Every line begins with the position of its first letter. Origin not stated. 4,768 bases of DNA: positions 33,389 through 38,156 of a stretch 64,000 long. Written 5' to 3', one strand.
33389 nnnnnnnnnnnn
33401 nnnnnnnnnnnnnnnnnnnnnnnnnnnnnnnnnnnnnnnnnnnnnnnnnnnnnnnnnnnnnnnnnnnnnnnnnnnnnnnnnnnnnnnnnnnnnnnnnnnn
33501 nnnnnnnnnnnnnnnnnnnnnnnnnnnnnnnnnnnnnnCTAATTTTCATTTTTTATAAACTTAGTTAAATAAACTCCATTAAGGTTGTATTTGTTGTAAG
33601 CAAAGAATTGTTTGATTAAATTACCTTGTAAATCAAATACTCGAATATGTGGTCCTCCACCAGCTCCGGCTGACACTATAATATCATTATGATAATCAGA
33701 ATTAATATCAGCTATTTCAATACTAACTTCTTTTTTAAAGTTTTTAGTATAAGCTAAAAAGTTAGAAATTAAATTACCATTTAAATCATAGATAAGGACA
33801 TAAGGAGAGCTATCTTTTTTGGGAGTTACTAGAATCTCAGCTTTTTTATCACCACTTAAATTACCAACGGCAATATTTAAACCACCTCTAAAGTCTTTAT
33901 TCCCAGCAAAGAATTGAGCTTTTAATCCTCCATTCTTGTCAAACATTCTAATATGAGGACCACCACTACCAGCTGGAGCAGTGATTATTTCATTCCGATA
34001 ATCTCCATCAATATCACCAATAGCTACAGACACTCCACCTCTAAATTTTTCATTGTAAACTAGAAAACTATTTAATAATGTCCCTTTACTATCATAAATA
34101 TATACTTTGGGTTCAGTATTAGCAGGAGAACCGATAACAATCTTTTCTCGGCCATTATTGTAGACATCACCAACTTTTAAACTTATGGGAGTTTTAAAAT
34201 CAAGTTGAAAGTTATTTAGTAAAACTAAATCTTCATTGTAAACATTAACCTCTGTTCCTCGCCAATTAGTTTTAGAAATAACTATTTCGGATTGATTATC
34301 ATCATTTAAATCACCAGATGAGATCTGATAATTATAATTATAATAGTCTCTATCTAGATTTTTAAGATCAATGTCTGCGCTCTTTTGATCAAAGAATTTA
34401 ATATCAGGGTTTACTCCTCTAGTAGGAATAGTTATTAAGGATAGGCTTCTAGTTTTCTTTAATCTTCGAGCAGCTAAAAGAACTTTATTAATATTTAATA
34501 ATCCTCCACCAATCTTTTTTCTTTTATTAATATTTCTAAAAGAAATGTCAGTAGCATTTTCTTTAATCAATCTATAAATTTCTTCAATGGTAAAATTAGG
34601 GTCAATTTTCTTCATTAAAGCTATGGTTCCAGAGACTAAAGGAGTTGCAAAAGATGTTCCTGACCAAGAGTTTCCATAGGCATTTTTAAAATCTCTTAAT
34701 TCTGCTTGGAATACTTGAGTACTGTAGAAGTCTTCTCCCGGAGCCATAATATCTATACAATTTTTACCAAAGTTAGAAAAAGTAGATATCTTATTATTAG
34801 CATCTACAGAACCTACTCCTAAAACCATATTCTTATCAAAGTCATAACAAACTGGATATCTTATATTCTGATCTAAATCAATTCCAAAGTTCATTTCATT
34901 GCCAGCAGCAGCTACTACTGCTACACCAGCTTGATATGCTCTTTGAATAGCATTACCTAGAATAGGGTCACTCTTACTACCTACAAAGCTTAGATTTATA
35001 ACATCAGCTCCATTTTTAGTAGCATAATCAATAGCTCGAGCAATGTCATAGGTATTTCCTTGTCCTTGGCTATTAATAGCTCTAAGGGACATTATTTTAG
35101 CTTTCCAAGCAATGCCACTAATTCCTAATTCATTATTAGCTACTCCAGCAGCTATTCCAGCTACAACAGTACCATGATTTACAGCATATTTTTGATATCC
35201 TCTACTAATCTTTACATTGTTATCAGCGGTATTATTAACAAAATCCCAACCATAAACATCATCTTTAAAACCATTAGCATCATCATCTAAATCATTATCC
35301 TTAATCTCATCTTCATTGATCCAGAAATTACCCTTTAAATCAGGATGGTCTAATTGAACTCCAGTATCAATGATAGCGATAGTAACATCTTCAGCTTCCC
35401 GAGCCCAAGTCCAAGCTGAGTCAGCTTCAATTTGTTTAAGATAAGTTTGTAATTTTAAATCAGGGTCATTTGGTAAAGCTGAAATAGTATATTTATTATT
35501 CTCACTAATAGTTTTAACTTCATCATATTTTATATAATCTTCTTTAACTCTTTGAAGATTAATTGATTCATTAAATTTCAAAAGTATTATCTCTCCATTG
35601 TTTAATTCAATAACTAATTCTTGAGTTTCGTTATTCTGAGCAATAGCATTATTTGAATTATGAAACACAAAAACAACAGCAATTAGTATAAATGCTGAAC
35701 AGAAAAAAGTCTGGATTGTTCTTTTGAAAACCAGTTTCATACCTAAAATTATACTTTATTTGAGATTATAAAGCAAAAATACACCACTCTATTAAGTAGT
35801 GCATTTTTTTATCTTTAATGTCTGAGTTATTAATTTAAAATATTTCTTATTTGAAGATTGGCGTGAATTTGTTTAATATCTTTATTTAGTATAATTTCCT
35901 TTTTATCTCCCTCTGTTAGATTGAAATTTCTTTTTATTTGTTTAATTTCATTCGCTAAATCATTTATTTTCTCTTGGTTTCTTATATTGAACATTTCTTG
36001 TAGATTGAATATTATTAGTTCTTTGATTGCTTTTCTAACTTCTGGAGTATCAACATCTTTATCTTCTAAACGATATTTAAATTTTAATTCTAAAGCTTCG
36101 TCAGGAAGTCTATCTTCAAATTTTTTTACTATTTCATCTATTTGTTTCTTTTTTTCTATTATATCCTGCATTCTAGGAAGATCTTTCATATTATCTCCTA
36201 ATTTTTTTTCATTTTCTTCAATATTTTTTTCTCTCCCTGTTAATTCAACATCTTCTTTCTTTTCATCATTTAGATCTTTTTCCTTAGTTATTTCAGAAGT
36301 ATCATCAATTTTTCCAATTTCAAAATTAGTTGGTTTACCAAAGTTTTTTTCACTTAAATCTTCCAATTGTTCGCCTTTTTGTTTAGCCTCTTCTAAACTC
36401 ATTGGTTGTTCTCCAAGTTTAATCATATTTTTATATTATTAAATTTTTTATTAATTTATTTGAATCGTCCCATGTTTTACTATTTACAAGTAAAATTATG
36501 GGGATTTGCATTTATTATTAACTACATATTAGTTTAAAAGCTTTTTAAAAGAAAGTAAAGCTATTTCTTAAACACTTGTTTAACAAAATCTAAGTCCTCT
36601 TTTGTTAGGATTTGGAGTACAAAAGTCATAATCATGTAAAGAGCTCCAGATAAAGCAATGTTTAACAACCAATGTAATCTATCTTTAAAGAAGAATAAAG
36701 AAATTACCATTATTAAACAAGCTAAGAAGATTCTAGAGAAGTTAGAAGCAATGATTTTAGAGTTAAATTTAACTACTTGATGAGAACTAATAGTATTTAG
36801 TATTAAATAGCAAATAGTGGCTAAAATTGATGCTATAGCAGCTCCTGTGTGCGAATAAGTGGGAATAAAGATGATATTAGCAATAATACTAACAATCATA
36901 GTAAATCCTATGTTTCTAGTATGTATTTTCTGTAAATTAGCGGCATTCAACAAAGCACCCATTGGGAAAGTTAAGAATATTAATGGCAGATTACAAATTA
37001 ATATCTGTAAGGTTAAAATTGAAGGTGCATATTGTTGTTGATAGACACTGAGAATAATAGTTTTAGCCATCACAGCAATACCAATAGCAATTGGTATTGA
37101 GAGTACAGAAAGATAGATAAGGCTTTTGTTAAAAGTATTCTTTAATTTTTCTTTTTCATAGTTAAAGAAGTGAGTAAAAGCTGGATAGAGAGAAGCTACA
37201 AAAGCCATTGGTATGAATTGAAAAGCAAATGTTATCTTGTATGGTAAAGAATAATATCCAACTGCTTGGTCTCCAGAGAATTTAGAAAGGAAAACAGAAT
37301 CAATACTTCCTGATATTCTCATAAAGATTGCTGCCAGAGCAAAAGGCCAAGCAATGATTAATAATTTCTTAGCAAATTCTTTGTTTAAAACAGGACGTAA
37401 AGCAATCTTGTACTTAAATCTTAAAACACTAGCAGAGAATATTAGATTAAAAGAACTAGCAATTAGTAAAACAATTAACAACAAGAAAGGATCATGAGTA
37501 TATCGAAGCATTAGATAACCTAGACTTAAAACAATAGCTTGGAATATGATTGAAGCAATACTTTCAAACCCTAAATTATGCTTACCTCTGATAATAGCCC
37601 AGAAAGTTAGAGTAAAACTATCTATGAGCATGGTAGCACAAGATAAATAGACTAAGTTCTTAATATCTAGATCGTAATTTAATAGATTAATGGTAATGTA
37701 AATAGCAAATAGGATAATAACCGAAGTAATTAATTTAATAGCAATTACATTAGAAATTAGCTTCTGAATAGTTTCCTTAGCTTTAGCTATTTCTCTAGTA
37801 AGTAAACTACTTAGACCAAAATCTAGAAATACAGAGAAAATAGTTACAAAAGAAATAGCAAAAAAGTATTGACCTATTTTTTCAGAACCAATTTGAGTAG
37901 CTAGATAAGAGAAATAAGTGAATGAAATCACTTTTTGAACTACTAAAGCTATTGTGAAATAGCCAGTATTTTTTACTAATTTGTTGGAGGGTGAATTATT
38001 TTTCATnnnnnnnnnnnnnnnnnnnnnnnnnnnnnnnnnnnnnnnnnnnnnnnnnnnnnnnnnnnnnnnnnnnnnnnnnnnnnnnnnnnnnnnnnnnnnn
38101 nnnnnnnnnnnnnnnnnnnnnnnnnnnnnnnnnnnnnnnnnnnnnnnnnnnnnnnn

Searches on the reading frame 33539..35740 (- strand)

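Call 48: search_protein_families(library=pfam, max_evalue=0.00001, proteins=[window:33539-35740:-])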
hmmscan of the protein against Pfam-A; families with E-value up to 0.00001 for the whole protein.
window:33539-35740:- (733 aa): 3 families
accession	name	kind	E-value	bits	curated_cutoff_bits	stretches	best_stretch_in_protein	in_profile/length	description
PF00082.27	Peptidase_S8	-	1.6e-54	185.6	21.8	1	118-399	3-276/288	Subtilase family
PF13517.12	FG-GAP_3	-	1.2e-10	42.2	26.9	0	525-586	1-60/61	FG-GAP-like repeat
PF01839.29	FG-GAP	-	5.1e-07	29.9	22.1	0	569-591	2-25/37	FG-GAP repeat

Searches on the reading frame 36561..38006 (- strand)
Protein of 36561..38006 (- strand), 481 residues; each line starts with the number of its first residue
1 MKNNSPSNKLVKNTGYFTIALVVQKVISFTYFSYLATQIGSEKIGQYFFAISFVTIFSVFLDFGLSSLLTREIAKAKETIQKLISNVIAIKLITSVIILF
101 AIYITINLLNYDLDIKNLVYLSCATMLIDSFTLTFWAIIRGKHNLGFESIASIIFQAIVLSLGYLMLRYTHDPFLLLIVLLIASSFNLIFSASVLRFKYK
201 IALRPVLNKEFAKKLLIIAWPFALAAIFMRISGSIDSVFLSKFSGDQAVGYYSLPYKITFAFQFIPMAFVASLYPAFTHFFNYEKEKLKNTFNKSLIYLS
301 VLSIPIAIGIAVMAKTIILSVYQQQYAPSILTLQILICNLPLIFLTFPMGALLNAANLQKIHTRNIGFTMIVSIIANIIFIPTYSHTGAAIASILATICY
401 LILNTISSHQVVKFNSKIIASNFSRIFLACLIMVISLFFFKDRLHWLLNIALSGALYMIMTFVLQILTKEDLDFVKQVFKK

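Call 48: search_protein_families(library=pfam, max_evalue=0.00001, proteins=[window:36561-38006:-])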
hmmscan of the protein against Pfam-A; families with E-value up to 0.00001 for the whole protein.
window:36561-38006:- (481 aa): 2 families
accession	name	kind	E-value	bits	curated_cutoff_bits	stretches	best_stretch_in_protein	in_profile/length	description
PF01943.22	Polysacc_synt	-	5.3e-36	124.9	28.2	1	10-280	1-273/274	Polysaccharide biosynthesis protein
PF13440.11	Polysacc_synt_3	-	2.7e-18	66.7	23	1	42-330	9-292/293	Polysaccharide biosynthesis protein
